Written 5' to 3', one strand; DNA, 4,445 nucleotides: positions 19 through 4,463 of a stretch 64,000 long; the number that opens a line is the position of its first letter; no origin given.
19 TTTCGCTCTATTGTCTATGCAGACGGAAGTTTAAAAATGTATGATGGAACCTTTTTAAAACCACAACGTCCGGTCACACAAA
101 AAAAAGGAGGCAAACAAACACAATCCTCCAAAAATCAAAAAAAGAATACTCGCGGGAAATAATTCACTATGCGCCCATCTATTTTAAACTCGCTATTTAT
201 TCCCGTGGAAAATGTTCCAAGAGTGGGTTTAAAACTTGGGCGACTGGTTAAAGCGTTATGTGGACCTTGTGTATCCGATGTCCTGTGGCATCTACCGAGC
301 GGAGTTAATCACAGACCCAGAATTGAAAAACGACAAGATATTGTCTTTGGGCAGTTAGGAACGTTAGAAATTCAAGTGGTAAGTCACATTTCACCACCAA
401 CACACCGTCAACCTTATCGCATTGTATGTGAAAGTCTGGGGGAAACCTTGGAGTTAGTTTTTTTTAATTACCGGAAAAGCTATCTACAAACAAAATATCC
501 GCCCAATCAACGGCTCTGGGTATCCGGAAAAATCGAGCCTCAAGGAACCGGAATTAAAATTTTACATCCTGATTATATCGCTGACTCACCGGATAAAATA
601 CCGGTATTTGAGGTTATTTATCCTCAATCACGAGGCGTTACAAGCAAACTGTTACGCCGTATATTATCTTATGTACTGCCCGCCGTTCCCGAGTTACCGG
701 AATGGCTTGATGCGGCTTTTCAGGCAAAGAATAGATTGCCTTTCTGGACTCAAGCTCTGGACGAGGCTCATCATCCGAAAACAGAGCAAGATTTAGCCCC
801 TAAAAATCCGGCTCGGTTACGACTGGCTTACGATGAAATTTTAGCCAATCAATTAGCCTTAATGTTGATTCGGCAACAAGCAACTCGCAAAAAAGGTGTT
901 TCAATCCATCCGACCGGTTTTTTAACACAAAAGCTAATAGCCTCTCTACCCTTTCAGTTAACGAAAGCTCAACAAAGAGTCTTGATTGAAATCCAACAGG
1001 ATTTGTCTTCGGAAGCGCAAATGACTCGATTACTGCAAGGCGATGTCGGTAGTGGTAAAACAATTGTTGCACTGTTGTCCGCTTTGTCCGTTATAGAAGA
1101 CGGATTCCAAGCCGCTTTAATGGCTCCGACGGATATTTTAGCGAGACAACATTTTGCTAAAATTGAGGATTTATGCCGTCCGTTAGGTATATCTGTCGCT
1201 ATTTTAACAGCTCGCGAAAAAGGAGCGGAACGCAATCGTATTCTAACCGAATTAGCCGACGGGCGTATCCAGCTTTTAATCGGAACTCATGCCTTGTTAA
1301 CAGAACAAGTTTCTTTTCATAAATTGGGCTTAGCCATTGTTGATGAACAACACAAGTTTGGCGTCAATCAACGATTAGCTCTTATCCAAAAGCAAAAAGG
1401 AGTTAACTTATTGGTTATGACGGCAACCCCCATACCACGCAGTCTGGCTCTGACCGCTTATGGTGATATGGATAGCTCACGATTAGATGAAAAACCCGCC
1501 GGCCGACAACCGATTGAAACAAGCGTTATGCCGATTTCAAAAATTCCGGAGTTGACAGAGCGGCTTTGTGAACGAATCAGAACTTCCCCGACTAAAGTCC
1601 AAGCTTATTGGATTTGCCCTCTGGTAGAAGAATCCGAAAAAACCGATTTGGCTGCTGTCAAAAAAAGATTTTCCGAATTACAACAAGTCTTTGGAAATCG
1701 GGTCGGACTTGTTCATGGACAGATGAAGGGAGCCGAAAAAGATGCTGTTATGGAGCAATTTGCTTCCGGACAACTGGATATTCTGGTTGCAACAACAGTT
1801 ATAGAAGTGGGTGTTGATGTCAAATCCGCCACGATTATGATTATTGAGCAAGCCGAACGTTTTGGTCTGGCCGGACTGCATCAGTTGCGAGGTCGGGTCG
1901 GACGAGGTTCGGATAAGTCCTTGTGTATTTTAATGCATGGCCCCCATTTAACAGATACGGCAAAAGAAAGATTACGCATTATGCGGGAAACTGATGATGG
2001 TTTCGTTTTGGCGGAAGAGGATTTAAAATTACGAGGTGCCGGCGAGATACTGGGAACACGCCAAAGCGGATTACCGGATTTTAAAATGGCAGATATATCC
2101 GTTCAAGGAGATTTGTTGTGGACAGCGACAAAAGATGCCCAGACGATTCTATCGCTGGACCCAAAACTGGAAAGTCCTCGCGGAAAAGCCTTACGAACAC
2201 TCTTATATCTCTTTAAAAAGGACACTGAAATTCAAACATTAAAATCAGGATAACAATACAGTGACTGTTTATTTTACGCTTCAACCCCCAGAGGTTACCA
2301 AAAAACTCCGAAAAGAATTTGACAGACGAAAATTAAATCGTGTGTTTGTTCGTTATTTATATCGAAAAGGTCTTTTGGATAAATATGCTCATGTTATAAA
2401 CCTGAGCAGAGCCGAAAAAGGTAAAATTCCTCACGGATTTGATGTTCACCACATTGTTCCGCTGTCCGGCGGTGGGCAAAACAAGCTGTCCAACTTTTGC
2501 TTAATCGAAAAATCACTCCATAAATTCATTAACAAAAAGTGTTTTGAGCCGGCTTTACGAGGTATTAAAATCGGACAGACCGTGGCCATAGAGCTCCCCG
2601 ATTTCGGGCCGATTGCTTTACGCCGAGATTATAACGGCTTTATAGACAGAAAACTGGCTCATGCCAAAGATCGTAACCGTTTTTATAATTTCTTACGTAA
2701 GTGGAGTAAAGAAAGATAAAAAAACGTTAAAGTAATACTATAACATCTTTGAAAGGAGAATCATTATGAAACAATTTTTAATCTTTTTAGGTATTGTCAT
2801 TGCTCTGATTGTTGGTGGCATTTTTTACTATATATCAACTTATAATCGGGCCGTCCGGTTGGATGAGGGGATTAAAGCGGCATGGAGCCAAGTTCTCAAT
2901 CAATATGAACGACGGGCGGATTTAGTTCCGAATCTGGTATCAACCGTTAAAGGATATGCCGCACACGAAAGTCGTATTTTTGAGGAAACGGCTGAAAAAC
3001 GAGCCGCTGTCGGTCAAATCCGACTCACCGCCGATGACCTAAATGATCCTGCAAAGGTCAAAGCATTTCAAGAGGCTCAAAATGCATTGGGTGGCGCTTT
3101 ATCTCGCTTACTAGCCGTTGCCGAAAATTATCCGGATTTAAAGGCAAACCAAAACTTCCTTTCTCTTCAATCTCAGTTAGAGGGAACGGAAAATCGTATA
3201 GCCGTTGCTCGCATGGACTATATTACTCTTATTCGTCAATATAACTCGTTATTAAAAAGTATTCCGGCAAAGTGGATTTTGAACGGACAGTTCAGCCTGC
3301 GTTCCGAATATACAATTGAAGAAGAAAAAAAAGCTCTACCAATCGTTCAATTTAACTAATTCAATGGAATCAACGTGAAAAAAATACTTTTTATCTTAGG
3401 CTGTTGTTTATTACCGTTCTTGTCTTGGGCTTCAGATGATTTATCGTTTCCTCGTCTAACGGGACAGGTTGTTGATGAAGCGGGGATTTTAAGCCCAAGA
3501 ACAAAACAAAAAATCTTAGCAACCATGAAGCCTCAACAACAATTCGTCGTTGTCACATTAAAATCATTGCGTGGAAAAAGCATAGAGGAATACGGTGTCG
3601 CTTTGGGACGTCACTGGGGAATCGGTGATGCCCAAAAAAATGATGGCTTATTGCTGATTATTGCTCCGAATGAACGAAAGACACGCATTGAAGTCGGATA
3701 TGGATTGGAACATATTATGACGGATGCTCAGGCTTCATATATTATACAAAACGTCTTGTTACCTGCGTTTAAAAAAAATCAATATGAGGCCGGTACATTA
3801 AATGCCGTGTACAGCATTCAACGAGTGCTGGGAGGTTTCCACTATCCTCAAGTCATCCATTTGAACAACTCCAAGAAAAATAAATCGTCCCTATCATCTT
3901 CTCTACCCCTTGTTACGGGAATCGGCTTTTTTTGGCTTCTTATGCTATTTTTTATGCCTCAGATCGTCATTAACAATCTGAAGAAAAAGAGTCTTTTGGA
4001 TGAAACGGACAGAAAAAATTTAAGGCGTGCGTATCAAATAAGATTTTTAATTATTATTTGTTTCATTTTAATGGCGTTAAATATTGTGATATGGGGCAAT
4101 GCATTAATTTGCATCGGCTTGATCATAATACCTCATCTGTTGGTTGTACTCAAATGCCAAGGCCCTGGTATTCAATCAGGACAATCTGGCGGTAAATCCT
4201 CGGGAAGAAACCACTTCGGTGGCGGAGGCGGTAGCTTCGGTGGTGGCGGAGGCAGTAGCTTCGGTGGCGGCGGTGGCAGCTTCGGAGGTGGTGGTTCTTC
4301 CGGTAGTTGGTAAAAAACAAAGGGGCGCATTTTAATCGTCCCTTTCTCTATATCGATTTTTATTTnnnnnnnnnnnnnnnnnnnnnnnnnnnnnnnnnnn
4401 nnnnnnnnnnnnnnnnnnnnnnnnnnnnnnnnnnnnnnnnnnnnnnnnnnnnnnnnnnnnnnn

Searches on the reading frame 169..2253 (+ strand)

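Call 25: search_protein_families(library=pfam, proteins=[window:169-2253:+], max_evalue=0.00001)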
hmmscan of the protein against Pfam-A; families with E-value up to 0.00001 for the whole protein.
window:169-2253:+ (694 aa): 4 families
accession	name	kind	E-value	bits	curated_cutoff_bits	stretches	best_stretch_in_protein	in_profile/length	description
PF00270.35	DEAD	-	9.3e-23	81.2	26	1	268-425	4-163/167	DEAD/DEAH box helicase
PF00271.37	Helicase_C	-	1.6e-20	73.8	23.5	1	481-579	20-108/110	Helicase conserved C-terminal domain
PF19833.4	RecG_dom3_C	-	2.5e-14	53.5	26.8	1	608-680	1-74/87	ATP-dependent DNA helicase RecG, domain 3, C-terminal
PF04851.21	ResIII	-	1.5e-08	35.2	22.5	1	263-421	3-162/164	Type III restriction enzyme, res subunit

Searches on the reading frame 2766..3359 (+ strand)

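Call 74: search_protein_families(library=pfam, proteins=[window:2766-3359:+], max_evalue=0.0001)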
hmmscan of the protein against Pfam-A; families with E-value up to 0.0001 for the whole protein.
window:2766-3359:+ (197 aa): 1 family
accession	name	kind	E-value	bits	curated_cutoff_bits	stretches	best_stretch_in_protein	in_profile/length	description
PF04011.17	LemA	-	1.5e-49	168.1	26.2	1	39-196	1-149/149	LemA family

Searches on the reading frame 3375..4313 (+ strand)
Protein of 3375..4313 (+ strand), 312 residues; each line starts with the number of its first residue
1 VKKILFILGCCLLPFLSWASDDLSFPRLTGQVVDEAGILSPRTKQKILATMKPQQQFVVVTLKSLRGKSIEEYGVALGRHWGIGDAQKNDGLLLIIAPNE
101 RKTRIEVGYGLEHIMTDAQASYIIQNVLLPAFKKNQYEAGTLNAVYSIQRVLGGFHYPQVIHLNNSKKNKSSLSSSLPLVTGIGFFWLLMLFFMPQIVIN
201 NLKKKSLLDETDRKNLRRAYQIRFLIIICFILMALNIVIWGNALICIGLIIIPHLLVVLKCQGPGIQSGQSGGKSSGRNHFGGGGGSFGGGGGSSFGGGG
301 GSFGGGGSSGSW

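Call 74: search_protein_families(library=pfam, proteins=[window:3375-4313:+], max_evalue=0.0001)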
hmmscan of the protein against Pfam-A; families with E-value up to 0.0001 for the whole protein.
window:3375-4313:+ (312 aa): 1 family
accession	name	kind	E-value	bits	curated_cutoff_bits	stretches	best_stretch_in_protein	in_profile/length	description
PF04536.20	TPM_phosphatase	-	3.8e-33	114.6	22.1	1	32-150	1-124/125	TPM domain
